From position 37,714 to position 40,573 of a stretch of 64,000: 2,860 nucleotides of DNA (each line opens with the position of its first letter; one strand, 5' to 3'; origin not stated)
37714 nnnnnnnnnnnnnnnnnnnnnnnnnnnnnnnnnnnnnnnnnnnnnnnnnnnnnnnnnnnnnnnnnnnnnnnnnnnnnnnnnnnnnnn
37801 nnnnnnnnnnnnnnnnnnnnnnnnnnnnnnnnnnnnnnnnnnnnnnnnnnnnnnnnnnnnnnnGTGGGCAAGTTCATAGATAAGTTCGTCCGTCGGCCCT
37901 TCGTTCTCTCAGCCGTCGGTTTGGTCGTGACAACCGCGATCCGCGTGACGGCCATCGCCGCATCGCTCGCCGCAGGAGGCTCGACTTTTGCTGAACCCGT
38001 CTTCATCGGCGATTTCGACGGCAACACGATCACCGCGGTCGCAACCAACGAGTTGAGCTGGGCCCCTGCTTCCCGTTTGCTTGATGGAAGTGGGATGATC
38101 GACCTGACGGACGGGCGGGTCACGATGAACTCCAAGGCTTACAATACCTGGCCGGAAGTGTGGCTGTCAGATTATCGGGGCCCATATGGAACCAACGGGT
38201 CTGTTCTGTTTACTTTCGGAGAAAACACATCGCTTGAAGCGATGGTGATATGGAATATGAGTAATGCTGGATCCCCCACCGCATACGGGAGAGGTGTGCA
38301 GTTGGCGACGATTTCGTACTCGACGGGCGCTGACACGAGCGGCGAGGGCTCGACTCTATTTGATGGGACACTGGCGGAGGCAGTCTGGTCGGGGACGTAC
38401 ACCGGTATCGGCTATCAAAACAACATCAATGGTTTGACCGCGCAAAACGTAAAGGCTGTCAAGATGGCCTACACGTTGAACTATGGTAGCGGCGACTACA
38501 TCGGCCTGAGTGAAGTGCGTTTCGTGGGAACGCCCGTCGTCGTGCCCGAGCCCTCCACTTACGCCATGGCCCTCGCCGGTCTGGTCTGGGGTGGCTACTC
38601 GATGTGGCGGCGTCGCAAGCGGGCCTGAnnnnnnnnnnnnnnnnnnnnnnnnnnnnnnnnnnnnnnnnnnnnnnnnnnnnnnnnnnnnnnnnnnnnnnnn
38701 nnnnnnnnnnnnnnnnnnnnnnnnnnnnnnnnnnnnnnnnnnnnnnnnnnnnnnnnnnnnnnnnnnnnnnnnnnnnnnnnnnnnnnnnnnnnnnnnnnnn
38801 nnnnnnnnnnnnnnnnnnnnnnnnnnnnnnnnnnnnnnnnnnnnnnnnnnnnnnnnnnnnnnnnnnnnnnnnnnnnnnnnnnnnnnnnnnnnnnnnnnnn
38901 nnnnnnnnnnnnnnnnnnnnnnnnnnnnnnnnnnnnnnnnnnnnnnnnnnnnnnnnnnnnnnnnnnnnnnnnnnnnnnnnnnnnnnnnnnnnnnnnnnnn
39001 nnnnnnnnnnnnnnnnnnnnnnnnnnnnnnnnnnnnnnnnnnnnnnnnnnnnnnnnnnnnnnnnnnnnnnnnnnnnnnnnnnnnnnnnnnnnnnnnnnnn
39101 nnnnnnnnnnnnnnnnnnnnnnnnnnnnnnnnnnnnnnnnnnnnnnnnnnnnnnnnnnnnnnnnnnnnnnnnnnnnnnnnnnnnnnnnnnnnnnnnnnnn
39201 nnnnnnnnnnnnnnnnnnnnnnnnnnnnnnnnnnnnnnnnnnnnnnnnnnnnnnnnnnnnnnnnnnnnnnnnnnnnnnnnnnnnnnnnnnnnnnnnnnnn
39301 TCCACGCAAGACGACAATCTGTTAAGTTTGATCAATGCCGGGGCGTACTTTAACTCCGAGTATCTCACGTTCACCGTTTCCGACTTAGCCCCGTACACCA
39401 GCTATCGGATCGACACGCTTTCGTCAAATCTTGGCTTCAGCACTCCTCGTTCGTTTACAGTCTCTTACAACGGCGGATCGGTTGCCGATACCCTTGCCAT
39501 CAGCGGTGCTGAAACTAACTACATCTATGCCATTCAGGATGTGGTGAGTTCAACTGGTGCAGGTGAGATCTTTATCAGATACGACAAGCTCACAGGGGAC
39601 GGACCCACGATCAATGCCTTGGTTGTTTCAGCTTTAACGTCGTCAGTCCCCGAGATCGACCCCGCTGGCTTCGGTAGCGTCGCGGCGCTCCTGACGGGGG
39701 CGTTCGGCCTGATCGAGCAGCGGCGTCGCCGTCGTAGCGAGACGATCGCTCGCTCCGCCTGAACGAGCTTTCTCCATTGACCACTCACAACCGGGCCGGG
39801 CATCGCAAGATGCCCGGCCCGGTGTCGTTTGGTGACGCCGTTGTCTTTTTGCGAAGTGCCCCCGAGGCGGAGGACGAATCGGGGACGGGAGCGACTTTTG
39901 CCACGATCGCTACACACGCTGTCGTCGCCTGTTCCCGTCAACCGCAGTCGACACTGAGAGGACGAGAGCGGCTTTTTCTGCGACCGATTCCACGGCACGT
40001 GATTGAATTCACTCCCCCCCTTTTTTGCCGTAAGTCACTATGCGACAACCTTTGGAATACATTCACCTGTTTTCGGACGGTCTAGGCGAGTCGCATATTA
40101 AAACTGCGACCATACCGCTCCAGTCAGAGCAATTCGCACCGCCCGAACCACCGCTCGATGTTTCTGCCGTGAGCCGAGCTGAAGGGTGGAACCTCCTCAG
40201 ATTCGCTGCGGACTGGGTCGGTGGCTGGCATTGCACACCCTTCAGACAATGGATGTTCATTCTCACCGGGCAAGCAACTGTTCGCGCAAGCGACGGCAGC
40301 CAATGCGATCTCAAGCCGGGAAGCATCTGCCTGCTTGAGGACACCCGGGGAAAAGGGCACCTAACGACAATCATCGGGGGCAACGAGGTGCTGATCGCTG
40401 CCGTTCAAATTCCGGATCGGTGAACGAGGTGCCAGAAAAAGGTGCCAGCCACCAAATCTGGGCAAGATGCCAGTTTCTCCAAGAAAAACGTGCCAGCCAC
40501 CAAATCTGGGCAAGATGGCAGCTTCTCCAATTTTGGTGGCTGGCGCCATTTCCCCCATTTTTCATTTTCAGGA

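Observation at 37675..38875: Same ~100-nt element, built from phased direct repeats, precedes two unrelated PEP-CTERM genes at the same distance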

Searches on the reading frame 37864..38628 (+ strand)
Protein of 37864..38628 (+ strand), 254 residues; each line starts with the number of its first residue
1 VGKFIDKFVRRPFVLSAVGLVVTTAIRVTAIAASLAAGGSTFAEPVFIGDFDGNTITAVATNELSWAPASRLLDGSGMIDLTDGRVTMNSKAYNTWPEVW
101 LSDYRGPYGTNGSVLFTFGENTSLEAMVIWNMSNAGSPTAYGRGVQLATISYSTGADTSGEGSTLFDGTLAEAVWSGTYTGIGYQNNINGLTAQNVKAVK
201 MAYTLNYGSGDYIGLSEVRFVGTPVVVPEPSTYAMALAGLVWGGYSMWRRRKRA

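Call 6: search_protein_families(library=pfam, proteins=[window:37864-38628:+], max_evalue=0.01)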
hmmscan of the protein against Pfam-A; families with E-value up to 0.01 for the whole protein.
window:37864-38628:+ (254 aa): 1 family
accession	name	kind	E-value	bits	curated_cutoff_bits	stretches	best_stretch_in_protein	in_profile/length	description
PF07589.16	PEP-CTERM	-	1.4e-06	28.6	20.7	1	227-251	2-24/24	PEP-CTERM motif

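Call 7: search_protein_families(library=ncbifam, proteins=[window:37864-38628:+], max_evalue=0.01)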
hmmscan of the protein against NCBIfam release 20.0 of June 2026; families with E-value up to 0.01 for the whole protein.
window:37864-38628:+ (254 aa): 6 families
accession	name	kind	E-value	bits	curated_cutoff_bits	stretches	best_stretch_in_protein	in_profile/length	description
NF038126.1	PEP_CTERM_FxDxF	subfamily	0.00014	22.1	50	1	219-250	132-165/165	FxDxF family PEP-CTERM protein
NF038129.1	PEP_NF038129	equivalog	0.00023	21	65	1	195-251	138-193/194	NF038129 family PEP-CTERM protein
TIGR02595.1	PEP_CTERM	domain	0.00046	20.8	16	1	227-253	1-24/24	PEP-CTERM sorting domain-containing protein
NF041927.1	Xrt_dep_XDP1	equivalog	0.0011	19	125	1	113-252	99-242/242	exosortase-dependent surface protein XDP1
NF038124.1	PEP_CTERM_TLD_A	exception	0.0022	17.6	100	1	222-251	209-235/235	PEP_CTERM-anchored TLD domain-containing protein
NF038119.1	PEP_CTERM_MHFG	equivalog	0.0089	16.4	100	0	223-251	232-260/260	MHFG family PEP-CTERM protein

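Call 64: search_protein_families(library=pfam, proteins=[window:37864-38628:+], max_evalue=0.05)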
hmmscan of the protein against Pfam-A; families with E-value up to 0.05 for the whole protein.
window:37864-38628:+ (254 aa): 1 family
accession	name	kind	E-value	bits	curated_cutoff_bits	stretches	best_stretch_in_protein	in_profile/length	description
PF07589.16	PEP-CTERM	-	1.4e-06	28.6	20.7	1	227-251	2-24/24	PEP-CTERM motif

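Call 65: find_homologous_proteins(query=window:37864-38628:+, max_evalue=0.00001)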
Query window:37864-38628:+ (254 aa): 51 proteins with E <= 0.00001 among 3873 candidates.
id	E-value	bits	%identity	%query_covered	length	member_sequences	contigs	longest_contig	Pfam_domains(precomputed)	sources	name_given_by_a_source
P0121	5.5e-155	532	96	100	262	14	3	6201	-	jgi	jgi:hypothetical protein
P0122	1.2e-137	475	89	96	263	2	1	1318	-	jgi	jgi:hypothetical protein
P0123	1.7e-134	465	87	99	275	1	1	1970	-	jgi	-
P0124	1.6e-115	403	82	92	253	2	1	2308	-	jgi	jgi:hypothetical protein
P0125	1.8e-115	403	79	92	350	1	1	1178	PF07589.17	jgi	jgi:hypothetical protein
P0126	1.4e-112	393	82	89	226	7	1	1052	-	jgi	jgi:hypothetical protein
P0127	1.9e-111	390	75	100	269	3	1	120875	PF27847.1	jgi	jgi:hypothetical protein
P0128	2.3e-99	350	72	97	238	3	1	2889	-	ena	-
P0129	3.6e-96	340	68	100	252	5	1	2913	-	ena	-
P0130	1.4e-93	331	67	99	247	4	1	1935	-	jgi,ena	jgi:hypothetical protein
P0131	6.7e-88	313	69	90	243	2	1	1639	-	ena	-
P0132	1.9e-85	305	73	81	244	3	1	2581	-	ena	-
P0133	4.7e-83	297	67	88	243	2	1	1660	-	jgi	jgi:hypothetical protein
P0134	5.9e-82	293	71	81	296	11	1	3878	-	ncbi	-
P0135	1.2e-78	282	67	86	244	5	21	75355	-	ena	-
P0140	2.5e-35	140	46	73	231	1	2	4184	PF07589.17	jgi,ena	-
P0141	8.8e-31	125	56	56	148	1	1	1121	PF07589.17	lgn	-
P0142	3.6e-14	71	92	10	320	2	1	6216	PF07589.17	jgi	jgi:hypothetical protein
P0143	1.1e-12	66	88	10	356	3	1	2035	PF07589.17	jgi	jgi:hypothetical protein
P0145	7.8e-8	50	30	59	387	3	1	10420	PF00754.32,PF07589.17,PF14652.12,PF22633.4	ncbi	-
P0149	4.0e-7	48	83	11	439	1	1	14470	PF07589.17,PF03781.23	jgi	jgi:formylglycine-generating enzyme required for sulfatase activity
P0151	5.1e-7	48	82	13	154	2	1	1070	PF07589.17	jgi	jgi:formylglycine-generating enzyme required for sulfatase activity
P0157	1.1e-6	47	55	24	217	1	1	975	PF07589.17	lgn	-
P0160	2.3e-6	45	93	11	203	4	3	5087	PF07589.17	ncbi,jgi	jgi:hypothetical protein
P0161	2.5e-6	45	89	11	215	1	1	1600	PF07589.17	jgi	jgi:hypothetical protein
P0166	6.6e-6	44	43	40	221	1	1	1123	PF07589.17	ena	-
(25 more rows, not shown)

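Call 73: predict_structure(alignment_id=A2)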
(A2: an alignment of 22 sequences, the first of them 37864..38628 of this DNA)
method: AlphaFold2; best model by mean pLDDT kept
length: 254 residues; sequences in the alignment: 22
mean_pLDDT: 62.0   pTM: 0.60
mean pLDDT of the five models: 62.0, 60.0, 54.2, 53.7, 52.8
residues with pLDDT >= 90: 28; 70-90: 72; 50-70: 56; < 50: 98
segments of 3 or more residues with pLDDT < 50: 1-29, 32-43, 65-67, 76-109, 135-141, 176-183, 231-233
pLDDT, mean of each block of 10 residues (from residue 1): 38 40 47 43 58 74 54 50 34 36 46 82 85 51 76 93 92 54 67 91 74 68 64 54 74 70
secondary structure, 60 per line:
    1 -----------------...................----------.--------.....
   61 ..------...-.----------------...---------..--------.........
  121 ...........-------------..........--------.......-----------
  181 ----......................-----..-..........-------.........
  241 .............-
elements in order: H18-36 E56-62 E112-131 E145-154 E163-169 E185-206 E215-224 H232-253

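Call 76: fold_search(model_id=the predicted structure, library=pdb)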
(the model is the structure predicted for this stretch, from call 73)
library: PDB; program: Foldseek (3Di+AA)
matches with E <= 10: 1093; with E <= 0.001: 17
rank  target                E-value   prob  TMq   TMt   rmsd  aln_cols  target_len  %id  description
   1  4dxt                  3.4e-05  1.00  0.43  0.53   7.4       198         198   14  Human SUN2 (AA 522-717) (released 2012-06-06)
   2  4fi9_A                6.1e-05  1.00  0.35  0.44   4.3       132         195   17  Structure of human SUN-KASH complex (released 2012-07-18)
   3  6r16_A                8.5e-05  1.00  0.35  0.44   5.4       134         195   17  Crystal structure of the SUN1-KASH4 6:6 complex (released 2020-07-15)
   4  5ywz                  1.6e-04  1.00  0.37  0.39   3.4       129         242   16  AID-SUN tandem of SUN1 (released 2018-02-21)
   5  4dxr_A                1.6e-04  1.00  0.36  0.46   4.4       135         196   16  Human SUN2-KASH1 complex (released 2012-06-06)
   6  6r16_B                2.0e-04  1.00  0.35  0.44   5.3       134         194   17  Crystal structure of the SUN1-KASH4 6:6 complex (released 2020-07-15)
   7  6wmg                  2.1e-04  1.00  0.35  0.45   4.3       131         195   18  Human Sun2 (500-717) (released 2020-12-02)
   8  5ed8                  2.8e-04  1.00  0.36  0.37   4.2       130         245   15  Crystal structure of CC2-SUN of mouse SUN2 (released 2016-01-13)
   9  3unp                  3.2e-04  1.00  0.35  0.44   4.2       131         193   17  Structure of human SUN2 SUN domain (released 2011-12-21)
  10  6r15_A                3.2e-04  1.00  0.36  0.44   5.3       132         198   17  Crystal structure of the SUN1-KASH1 6:6 complex (released 2020-04-01)
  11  1xna                  3.8e-04  1.00  0.33  0.51   5.2       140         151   16  NMR SOLUTION STRUCTURE OF THE SINGLE-STRAND BREAK REPAIR PROTEIN XRCC1-N-TERMINAL DOMAIN (released 1999-09-01)
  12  9e8o_u                4.0e-04  1.00  0.32  0.49   4.9       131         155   17  Nub1/Fat10-processing human 26S proteasome bound to Txnl1 with Rpt2 at top of spiral staircase and partially unfolded  (released 2024-12-04)
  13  6wme_A                4.7e-04  1.00  0.35  0.45   4.2       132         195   17  Human Sun2-KASH3 complex (released 2020-12-02)
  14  4a42_B                5.0e-04  1.00  0.33  0.60   6.0       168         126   14  CpGH89CBM32-6 produced by Clostridium perfringens (released 2012-04-04)
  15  7nsn_B                7.1e-04  1.00  0.40  0.10   6.8       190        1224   12  Multi-domain GH92 alpha-1,2-mannosidase from Neobacillus novalis: mannoimidazole complex (released 2022-09-21)
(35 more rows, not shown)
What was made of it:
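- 37864..38628 (+): Gene 1: a secreted PEP-CTERM protein. Its central domain is predicted to be a galactose-binding-like beta-sandwich. The model has pLDDT 62, and its best PDB matches are SUN, CBM32 and F5/8-type C domains (calls 73, 76).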

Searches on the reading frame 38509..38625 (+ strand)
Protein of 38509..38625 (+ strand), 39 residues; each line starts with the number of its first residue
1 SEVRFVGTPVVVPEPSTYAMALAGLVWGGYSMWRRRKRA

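Call 60: search_protein_families(library=ncbifam, proteins=[window:38509-38625:+], max_evalue=10)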
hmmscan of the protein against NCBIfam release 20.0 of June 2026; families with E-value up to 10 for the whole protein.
seq(39 aa): 14 families
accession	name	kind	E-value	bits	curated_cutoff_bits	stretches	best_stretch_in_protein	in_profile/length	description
NF038126.1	PEP_CTERM_FxDxF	subfamily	3.7e-06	27.3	50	1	12-35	142-165/165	FxDxF family PEP-CTERM protein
TIGR02595.1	PEP_CTERM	domain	7.8e-06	26.4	16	1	12-38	1-24/24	PEP-CTERM sorting domain-containing protein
NF038129.1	PEP_NF038129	equivalog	7.9e-05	22.6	65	1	9-36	168-193/194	NF038129 family PEP-CTERM protein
NF038124.1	PEP_CTERM_TLD_A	exception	0.00025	20.7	100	1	11-36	210-235/235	PEP_CTERM-anchored TLD domain-containing protein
NF038119.1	PEP_CTERM_MHFG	equivalog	0.00043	20.7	100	1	9-36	233-260/260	MHFG family PEP-CTERM protein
NF035944.1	PEPxxWA-CTERM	domain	0.00056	19.8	35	1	12-35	1-24/24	PEPxxWA-CTERM sorting domain-containing protein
NF038120.1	PEP_CTERM_QFxxD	subfamily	0.0021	17.9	80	1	11-38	192-215/215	NF038120 family PEP-CTERM protein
NF033554.9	floc_PepA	equivalog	0.0035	17.2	80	1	11-37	236-260/261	flocculation-associated PEP-CTERM protein PepA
NF041538.1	PEP_EDSA_1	subfamily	0.011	15.4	100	1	10-36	283-306/307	EDSAP-1 family PEP-CTERM protein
NF038118.1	PEP_CTERM_CCXG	equivalog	0.017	14.8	90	1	11-27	175-191/199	CCXG family PEP-CTERM protein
NF041927.1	Xrt_dep_XDP1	equivalog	0.024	14.6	125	1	8-37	215-242/242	exosortase-dependent surface protein XDP1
TIGR03901.2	MYXO-CTERM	domain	0.054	13.9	20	1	19-38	15-34/34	MYXO-CTERM sorting domain-containing protein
NF038125.1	PEP_CTERM_THxN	subfamily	0.054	13.1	85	1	6-37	218-246/246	THxN family PEP-CTERM protein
NF033947.0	PEP-cistern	hypoth_equivalog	0.27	10.9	60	1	8-31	169-192/195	cistern family PEP-CTERM protein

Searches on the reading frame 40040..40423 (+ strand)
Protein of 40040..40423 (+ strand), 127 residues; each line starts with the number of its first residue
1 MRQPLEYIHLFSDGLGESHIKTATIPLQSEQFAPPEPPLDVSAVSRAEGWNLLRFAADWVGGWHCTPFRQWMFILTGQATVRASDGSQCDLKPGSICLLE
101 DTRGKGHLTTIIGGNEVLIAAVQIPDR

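Call 6: search_protein_families(library=pfam, proteins=[window:40040-40423:+], max_evalue=0.01)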
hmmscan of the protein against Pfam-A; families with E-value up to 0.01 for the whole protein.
window:40040-40423:+ (127 aa): 2 families
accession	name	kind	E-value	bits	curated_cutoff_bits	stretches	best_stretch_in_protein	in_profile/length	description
PF02311.25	AraC_binding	-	0.00012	22.3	21.1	1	59-100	14-54/135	AraC-like ligand binding domain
PF07883.17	Cupin_2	-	0.0023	18.1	27.2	1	54-98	4-47/70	Cupin domain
